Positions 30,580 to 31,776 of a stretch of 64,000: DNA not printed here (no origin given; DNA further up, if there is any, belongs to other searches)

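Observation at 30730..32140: DciA-like (DUF721) gene immediately followed by a Clp1/Grc3-type polynucleotide kinase homolog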

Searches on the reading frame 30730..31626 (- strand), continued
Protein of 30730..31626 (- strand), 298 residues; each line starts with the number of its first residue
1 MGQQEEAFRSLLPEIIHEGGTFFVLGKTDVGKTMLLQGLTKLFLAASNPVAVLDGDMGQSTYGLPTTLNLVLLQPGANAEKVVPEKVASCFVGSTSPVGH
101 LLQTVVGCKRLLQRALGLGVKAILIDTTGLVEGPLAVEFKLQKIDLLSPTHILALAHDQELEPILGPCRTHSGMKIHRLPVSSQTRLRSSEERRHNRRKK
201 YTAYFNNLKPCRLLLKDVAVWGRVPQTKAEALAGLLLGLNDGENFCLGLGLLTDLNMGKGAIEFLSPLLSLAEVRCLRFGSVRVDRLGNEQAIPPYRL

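Call 24: find_related_loci(query=A2, collection=genome_contigs, flank=6000)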
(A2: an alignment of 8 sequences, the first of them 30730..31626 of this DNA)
Query A2 (298 aa) in genome_contigs; peptide patterns used: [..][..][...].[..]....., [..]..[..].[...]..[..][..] (x = any residue, [..] = any of these).
599 stretches matched a pattern (row limit reached: there are more); 375 encode a relative of the query (tblastn E <= 1e-3); the best 80 are kept; 80 distinct loci.
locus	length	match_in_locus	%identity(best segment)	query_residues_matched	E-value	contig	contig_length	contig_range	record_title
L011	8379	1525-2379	57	7-295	7e-103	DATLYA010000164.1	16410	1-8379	MAG TPA_asm: Candidatus Methylomirabilota bacterium isolate SMAG_U13260 k141_283025, whole genome shotgun sequence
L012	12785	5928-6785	56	6-295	4e-103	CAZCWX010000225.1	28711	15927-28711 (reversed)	MAG TPA_asm: uncultured Enterobacteriaceae bacterium isolate binchicken_co31_407 genome assembly, contig: k141_3435102,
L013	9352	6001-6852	57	8-295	3e-100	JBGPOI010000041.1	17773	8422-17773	MAG: Candidatus Binatia bacterium isolate OBJ_0618_7090110_195 k141_2166636_length_17773_cov_148.8145, whole genome shot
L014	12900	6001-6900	42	8-296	8e-65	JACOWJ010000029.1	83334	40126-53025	MAG: Nitrospinota bacterium isolate NC_groundwater_123_Ag_B-0.1um_58_14 S3_GD2017_2_B1_scaffold_269, whole genome shotgu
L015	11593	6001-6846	42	12-292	6e-64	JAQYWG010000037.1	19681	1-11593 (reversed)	MAG: Thermodesulfobacteriota bacterium isolate Hel238_bin70strict NODE_37_length_19681_cov_7.062691, whole genome shotgu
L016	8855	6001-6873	38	8-295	5e-64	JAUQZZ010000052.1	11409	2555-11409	MAG: Candidatus Brocadiales bacterium isolate Bin_313 NODE_58_length_11409_cov_8.006429, whole genome shotgun sequence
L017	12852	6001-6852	38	6-285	2e-56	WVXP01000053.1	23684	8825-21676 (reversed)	MAG: Proteobacteria bacterium isolate CS1-C027 C_merged_R1_(paired)_contig_10551, whole genome shotgun sequence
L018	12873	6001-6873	38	8-285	1e-55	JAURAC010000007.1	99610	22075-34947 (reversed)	MAG: Candidatus Subterrananammoxibius californiae isolate Bin_309 NODE_7_length_99610_cov_21.448355, whole genome shotgu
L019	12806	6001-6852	41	6-285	1e-55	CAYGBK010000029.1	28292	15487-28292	MAG TPA_asm: uncultured Thermodesulfobacteriota bacterium isolate ERP108616_co1_309 genome assembly, contig: k119_135750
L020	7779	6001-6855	36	6-290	7e-54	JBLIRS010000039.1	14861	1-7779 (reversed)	MAG: bacterium isolate MF1_201704_bin_296 MF1_201704_bin_296_scaffold_39, whole genome shotgun sequence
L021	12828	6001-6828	36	16-290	1e-52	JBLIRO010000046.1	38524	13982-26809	MAG: bacterium isolate MG1_202111_bin_529 MG1_202111_bin_529_scaffold_46, whole genome shotgun sequence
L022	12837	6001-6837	39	7-285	3e-52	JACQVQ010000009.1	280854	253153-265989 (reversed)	MAG: Planctomycetota bacterium isolate NC_groundwater_1467_Ag_S-0.65um_52_288 S_p65_S5_coassembly_k141_4428478, whole ge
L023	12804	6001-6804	34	23-293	8e-50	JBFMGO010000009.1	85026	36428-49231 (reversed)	MAG: bacterium isolate MAG299 MAG299_9, whole genome shotgun sequence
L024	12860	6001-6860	58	5-295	1e-49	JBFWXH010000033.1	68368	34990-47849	MAG: Candidatus Binatia bacterium isolate CA_2019_TPBS_136 NODE_2937_length_68368_cov_6.223649_TPBS, whole genome shotgu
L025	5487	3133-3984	41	6-285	4e-49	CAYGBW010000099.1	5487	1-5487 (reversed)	MAG TPA_asm: uncultured Thermodesulfobacteriota bacterium isolate ERP108616_co1_403 genome assembly, contig: k119_213034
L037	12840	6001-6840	35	6-284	7e-43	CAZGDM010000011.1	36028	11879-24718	MAG TPA_asm: uncultured Thermodesulfobacteriota bacterium isolate SRP338002_co1_131 genome assembly, contig: NODE_1071_l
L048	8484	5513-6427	35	6-296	9e-40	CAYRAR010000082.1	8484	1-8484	MAG TPA_asm: uncultured Thermodesulfobacteriota bacterium isolate SRP338002_co1_158 genome assembly, contig: NODE_7758_l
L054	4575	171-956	38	20-285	1e-38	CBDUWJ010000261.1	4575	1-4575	MAG TPA_asm: uncultured Anaerolineae bacterium isolate SRR22302363_binner13_Refined_38 genome assembly, contig: ERZ25749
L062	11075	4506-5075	39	15-205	3e-37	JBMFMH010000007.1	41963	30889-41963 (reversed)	MAG: bacterium isolate KM4337-16 NODE_195_length_41963_cov_40.317243, whole genome shotgun sequence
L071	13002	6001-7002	29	8-285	2e-36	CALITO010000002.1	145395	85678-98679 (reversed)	MAG: uncultured bacterium isolate S1_Bin_MAXBIN__049_1 genome assembly, contig: c_000000096375, whole genome shotgun seq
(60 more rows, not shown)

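Call 30: predict_structure(alignment_id=A1)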
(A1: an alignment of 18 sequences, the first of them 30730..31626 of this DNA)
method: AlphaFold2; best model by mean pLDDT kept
length: 298 residues; sequences in the alignment: 18
mean_pLDDT: 89.9   pTM: 0.89
mean pLDDT of the five models: 89.9, 89.5, 89.0, 88.5, 87.5
residues with pLDDT >= 90: 197; 70-90: 88; 50-70: 12; < 50: 1
segments of 3 or more residues with pLDDT < 50: none
pLDDT, mean of each block of 10 residues (from residue 1): 62 80 94 90 89 94 95 82 91 83 93 95 92 90 95 92 94 91 89 95 95 95 75 93 96 91 96 95 92 80
secondary structure, 60 per line:
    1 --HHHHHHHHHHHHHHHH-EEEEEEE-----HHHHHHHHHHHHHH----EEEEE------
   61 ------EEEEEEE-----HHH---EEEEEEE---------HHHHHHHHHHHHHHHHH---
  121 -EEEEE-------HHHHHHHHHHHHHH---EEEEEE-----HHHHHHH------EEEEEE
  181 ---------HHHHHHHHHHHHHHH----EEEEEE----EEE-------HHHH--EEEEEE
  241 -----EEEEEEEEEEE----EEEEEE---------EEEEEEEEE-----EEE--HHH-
elements in order: H3-18 E20-26 H32-45 E50-54 E67-73 E85-91 H101-117 E122-126 H134-147 E151-156 H162-168 E175-180 H190-204 E209-214 E219-221 H229-232 E235-240 E246-256 E261-266 E276-284 E290-292

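Call 33: search_protein_families(library=pfam, proteins=[L037:5283-6002:+, L054:1143-2357:+, L071:7033-7671:+, L018:6869-7417:+, L048:7439-8434:+, L048:6481-7464:+, L025:4731-5372:+, L062:2685-3407:+, L071:4928-5977:+, L019:4716-5441:+], max_evalue=0.01)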
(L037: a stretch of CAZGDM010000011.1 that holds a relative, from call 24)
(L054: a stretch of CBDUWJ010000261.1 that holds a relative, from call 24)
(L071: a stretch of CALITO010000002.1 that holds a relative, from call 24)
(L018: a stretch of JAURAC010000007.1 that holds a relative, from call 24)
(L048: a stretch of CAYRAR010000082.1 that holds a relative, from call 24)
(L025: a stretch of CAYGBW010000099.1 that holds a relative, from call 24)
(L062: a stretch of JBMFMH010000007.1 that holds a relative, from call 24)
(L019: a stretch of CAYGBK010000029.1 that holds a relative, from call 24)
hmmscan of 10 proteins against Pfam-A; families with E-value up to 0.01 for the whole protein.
L037:5283-6002:+ (239 aa): 1 family
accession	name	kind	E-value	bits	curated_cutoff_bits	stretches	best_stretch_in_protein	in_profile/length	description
PF01904.24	DUF72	-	1.8e-34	120.2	25.3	1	15-230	13-215/217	Protein of unknown function DUF72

L054:1143-2357:+ (404 aa): 1 family
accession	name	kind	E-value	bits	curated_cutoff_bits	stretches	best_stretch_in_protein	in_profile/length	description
PF01875.22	Memo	-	3e-27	96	27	1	118-375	10-238/269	Memo-like protein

L071:7033-7671:+ (212 aa): 1 family
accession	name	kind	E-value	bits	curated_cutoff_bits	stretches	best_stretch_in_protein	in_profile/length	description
PF00300.27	His_Phos_1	-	1.4e-59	201.5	21.7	1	6-197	1-194/194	Histidine phosphatase superfamily (branch 1)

L018:6869-7417:+ (182 aa): 13 families
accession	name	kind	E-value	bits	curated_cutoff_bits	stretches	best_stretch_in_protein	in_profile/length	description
PF03266.21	NTPase_1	-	1.7e-55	187.9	23.9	1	12-173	1-167/168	NTPase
PF13245.12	AAA_19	-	5.4e-06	27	25.1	1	8-36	9-37/134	AAA domain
PF00004.35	AAA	-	0.00029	21.7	21.2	1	13-116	1-71/131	ATPase family associated with various cellular activities (AAA)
PF13401.12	AAA_22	-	0.0003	21.5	27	1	13-115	8-97/130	AAA domain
PF13173.12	AAA_14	-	0.00033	21.1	27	1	11-126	3-86/129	AAA domain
PF10649.15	DUF2478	-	0.0011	19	22.3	1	83-141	74-132/159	Protein of unknown function (DUF2478)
PF13191.12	AAA_16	-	0.0012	19.8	32.6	1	11-40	25-54/167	AAA ATPase domain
PF13479.12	AAA_24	-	0.0012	19.2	27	1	11-115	3-77/195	AAA domain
PF05496.18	RuvB_N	-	0.0016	18.7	27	0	11-32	34-55/159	Holliday junction DNA helicase RuvB P-loop domain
PF13555.12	AAA_29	-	0.0055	16.9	27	1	6-34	15-46/61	P-loop containing region of AAA domain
PF20720.3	nSTAND3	-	0.0056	16.8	27.2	1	11-30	18-37/155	Novel STAND NTPase 3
PF13604.12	AAA_30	-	0.0063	16.7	27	0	13-114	21-100/191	AAA domain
PF13238.12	AAA_18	-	0.0066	17.3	29.4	1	13-45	1-31/128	AAA domain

L048:7439-8434:+ (331 aa): 1 family
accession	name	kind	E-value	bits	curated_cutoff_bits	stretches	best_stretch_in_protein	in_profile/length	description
PF01075.23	Glyco_transf_9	-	4.7e-23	82.2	22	1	125-305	61-241/247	Glycosyltransferase family 9 (heptosyltransferase)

L048:6481-7464:+ (327 aa): 4 families
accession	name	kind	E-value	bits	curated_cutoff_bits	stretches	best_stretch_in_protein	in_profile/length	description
PF02824.27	TGS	-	2.8e-18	66.2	22.2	1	255-325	1-58/60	TGS domain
PF01926.29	MMR_HSR1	-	7.2e-17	62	21.9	1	82-178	1-101/113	50S ribosome-binding GTPase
PF02421.24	FeoB_N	-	2.3e-11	43.9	27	1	82-135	2-55/156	Ferrous iron transport protein B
PF16897.10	MMR_HSR1_Xtn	-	0.00082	19.8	35.2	1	200-253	57-105/106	C-terminal region of MMR_HSR1 domain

L025:4731-5372:+ (213 aa): 3 families
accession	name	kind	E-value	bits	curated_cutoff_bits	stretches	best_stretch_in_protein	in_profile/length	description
PF01464.25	SLT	-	1.1e-29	102.9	21.3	1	92-190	2-106/117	Transglycosylase SLT domain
PF13511.11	DUF4124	-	1.1e-07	32.4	22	1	37-65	3-32/56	Domain of unknown function (DUF4124)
PF13406.11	SLT_2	-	5.6e-06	26.2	24.3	0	123-143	151-171/292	Transglycosylase SLT domain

L062:2685-3407:+ (240 aa): 12 families
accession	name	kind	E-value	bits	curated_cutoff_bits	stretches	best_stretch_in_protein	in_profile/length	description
PF08241.18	Methyltransf_11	-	2e-24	86.5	21.2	1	39-127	1-95/95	Methyltransferase domain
PF13649.12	Methyltransf_25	-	1.1e-19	71.4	27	1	38-123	1-97/97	Methyltransferase domain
PF13847.12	Methyltransf_31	-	7.7e-19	68.3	27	1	36-138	5-114/145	Methyltransferase domain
PF13489.12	Methyltransf_23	-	7.1e-15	55.6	27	1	31-165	19-161/164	Methyltransferase domain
PF08242.18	Methyltransf_12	-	2.4e-13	51.1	30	1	39-125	1-98/98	Methyltransferase domain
PF01209.24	Ubie_methyltran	-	4.7e-11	42.9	20.1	1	32-127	45-151/233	ubiE/COQ5 methyltransferase family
PF08003.17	Methyltransf_9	-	0.00029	20.3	23.8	1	28-128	109-218/315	Protein of unknown function (DUF1698)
PF05219.18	DREV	-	0.00052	19.7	26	1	31-128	91-187/265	DREV methyltransferase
PF03141.22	Methyltransf_29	-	0.0012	18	23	1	30-131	113-221/506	Putative S-adenosyl-L-methionine-dependent methyltransferase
PF05148.21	Methyltransf_8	-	0.004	17.5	27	1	22-128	60-157/219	Hypothetical methyltransferase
PF07021.18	MetW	-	0.0054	16.8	21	1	36-134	15-114/193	Methionine biosynthesis protein MetW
PF03291.22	mRNA_G-N7_MeTrfase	-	0.0055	16.3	26.6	0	8-76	33-107/315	mRNA (guanine-N(7))-methyltransferase domain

L071:4928-5977:+ (349 aa): 2 families
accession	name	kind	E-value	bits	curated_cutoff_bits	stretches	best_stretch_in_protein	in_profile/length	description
PF01546.33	Peptidase_M20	-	6.2e-22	79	24.6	1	62-345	1-204/206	Peptidase family M20/M25/M40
PF07687.19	M20_dimer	-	6.6e-22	77.9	21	1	152-255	2-103/107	Peptidase dimerisation domain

L019:4716-5441:+ (241 aa): 1 family
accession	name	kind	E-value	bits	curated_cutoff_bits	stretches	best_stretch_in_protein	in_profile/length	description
PF05559.16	DUF763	-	2.8e-93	313.1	35.5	1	4-234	1-231/319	Protein of unknown function (DUF763)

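Call 34: fold_search(model_id=the predicted structure, library=pdb)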
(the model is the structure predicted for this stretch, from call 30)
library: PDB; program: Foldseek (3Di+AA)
matches with E <= 10: 1022; with E <= 0.001: 24
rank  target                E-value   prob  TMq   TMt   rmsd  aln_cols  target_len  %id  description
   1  8hmy_E                4.1e-18  1.00  0.72  0.58   4.7       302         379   19  Cryo-EM structure of the human pre-catalytic TSEN/pre-tRNA complex (released 2023-04-19)
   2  4oi0_A                9.6e-18  1.00  0.72  0.56   5.0       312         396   19  bound to ssRNA dinucleotide GC, ADP, AlF4-, and Mg2+(transition state, data set I) (released 2014-05-14)
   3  4ohy_A                1.0e-17  1.00  0.71  0.55   5.3       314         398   17  C. Elegans Clp1 bound to ssRNA dinucleotide GC, AMP-PNP, and Mg2+(inhibited substrate bound state) (released 2014-05-14)
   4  4ohv                  1.2e-17  1.00  0.71  0.55   5.1       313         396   18  C. Elegans Clp1 bound to AMP-PNP, and Mg2+ (released 2014-05-14)
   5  4oi1_A                1.0e-16  1.00  0.72  0.56   5.0       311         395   18  Clp1 bound to ssRNA dinucleotide GC, ADP, AlF4-, and Mg2+(transition state, data set II) (released 2014-05-14)
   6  4ohw                  1.7e-16  1.00  0.70  0.54   5.4       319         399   18  C. Elegans Clp1 bound to ATP, and Mn2+(ATP-bound state) (released 2014-05-14)
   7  8puw_B                2.4e-15  1.00  0.73  0.43   4.8       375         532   16  Chaetomium thermophilum Las1-Grc3-complex (released 2023-11-15)
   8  4oi4_C                2.1e-14  1.00  0.70  0.51   5.4       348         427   15  Protein complex of Clp1 bound to ATP and Mg2+ with Pcf11deltaN454deltaC563 of S. cerevisiae (released 2014-05-14)
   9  6of2_B                2.8e-14  1.00  0.72  0.43   4.8       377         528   16  Precursor ribosomal RNA processing complex, State 2. (released 2019-09-11)
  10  4c0h_B                2.1e-13  1.00  0.71  0.52   5.2       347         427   14  Extended interface between Pcf11p and Clp1p and structural basis for ATP loss in Gly135Arg point mutant (released 2014-02-19)
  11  4c0b_B                3.6e-13  1.00  0.68  0.49   5.7       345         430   14  Structure of wild-type Clp1p-Pcf11p (454 -563) complex (released 2014-02-19)
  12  4c0h_A                4.3e-13  1.00  0.69  0.51   5.3       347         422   14  Extended interface between Pcf11p and Clp1p and structural basis for ATP loss in Gly135Arg point mutant (released 2014-02-19)
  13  7y17_B                4.3e-13  1.00  0.67  0.42   6.4       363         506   15  Crystal structure of ribosomal ITS2 pre-rRNA processing complex from Cyberlindnera jadinii (released 2023-06-14)
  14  7y18_A                5.9e-13  1.00  0.71  0.43   4.9       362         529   15  Crystal structure of ribosomal ITS2 pre-rRNA processing complex from Saccharomyces cerevisiae (released 2023-06-14)
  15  2npi_A                7.5e-13  1.00  0.71  0.52   5.0       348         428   16  Clp1-ATP-Pcf11 complex (released 2006-12-19)
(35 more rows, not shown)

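Call 48: find_encoding_contigs(protein=P0046, flank=5000, max_places=1)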
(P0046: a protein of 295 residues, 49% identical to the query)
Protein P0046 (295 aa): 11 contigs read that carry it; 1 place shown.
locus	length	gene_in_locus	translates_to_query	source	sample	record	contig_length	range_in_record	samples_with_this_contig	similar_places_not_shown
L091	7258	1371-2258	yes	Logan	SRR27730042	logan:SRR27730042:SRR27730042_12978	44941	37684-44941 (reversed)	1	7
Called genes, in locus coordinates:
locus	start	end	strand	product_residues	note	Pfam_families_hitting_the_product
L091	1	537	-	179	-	?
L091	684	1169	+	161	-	PF05258:DciA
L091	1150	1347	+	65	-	-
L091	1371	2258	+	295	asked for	PF16575:CLP1_P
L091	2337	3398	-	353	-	PF00793:DAHP_synth_1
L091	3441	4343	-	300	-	PF03446:NAD_binding_2, PF03807:F420_oxidored (weak), PF14833:NAD_binding_11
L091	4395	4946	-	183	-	PF13740:ACT_6, PF13840:ACT_7 (faint), PF13291:ACT_4 (weak), PF01842:ACT (weak)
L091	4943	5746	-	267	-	PF02146:SIR2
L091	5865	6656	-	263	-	PF14801:TrmI-like_N, PF01135:PCMT (weak), PF08704:GCD14, PF13489:Methyltransf_23 (faint), PF13649:Methyltransf_25 (weak)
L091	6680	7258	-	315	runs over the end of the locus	PF22082:TtuA_LIM_N, PF01171:ATP_bind_3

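Call 49: find_encoding_contigs(protein=P0052, flank=5000, max_places=1)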
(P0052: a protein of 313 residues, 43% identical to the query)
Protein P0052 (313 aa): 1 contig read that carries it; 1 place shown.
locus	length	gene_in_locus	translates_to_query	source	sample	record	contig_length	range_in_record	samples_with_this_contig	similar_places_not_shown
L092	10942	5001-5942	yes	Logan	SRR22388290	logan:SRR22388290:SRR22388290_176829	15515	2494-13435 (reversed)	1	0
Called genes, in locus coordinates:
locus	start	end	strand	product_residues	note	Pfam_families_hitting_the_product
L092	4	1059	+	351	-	PF00437:T2SSE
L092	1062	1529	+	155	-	PF00258:Flavodoxin_1 (weak), PF12641:Flavodoxin_3, PF12724:Flavodoxin_5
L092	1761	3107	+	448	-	PF00860:Xan_ur_permease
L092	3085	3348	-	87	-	-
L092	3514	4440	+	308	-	PF26233:NicX, PF02073:Peptidase_M29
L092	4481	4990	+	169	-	PF04306:DUF456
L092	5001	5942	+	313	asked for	PF16575:CLP1_P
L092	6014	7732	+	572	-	PF14716:HHH_8, PF12826:HHH_2 (faint), PF00633:HHH (faint), PF14520:HHH_5 (weak), PF14791:DNA_pol_B_thumb, PF02811:PHP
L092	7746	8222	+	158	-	-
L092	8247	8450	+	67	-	-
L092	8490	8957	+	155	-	PF09424:YqeY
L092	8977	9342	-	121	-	PF13431:TPR_17 (faint)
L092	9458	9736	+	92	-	PF00708:Acylphosphatase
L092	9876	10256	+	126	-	-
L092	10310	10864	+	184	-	PF01551:Peptidase_M23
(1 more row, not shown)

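Call 50: find_encoding_contigs(protein=P0027, flank=5000, max_places=1)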
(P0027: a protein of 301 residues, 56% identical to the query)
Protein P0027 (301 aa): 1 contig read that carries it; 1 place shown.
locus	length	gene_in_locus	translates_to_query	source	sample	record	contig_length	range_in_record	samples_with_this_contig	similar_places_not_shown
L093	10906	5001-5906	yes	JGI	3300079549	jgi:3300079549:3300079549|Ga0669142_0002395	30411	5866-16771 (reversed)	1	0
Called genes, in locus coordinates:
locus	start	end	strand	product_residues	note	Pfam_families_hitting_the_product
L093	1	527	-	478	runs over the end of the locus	PF01565:FAD_binding_4, PF02913:FAD-oxidase_C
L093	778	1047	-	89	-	PF12728:HTH_17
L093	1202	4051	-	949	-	PF08471:Ribonuc_red_2_N, PF02867:Ribonuc_red_lgC, PF12637:TSCPD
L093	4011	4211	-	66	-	-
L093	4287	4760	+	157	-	PF05258:DciA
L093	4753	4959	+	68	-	-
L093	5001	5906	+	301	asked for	PF01656:CbiA (weak), PF16575:CLP1_P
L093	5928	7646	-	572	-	PF02538:Hydantoinase_B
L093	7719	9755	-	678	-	PF05378:Hydant_A_N, PF01968:Hydantoinase_A, PF19278:Hydant_A_C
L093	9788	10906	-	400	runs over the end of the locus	PF00067:p450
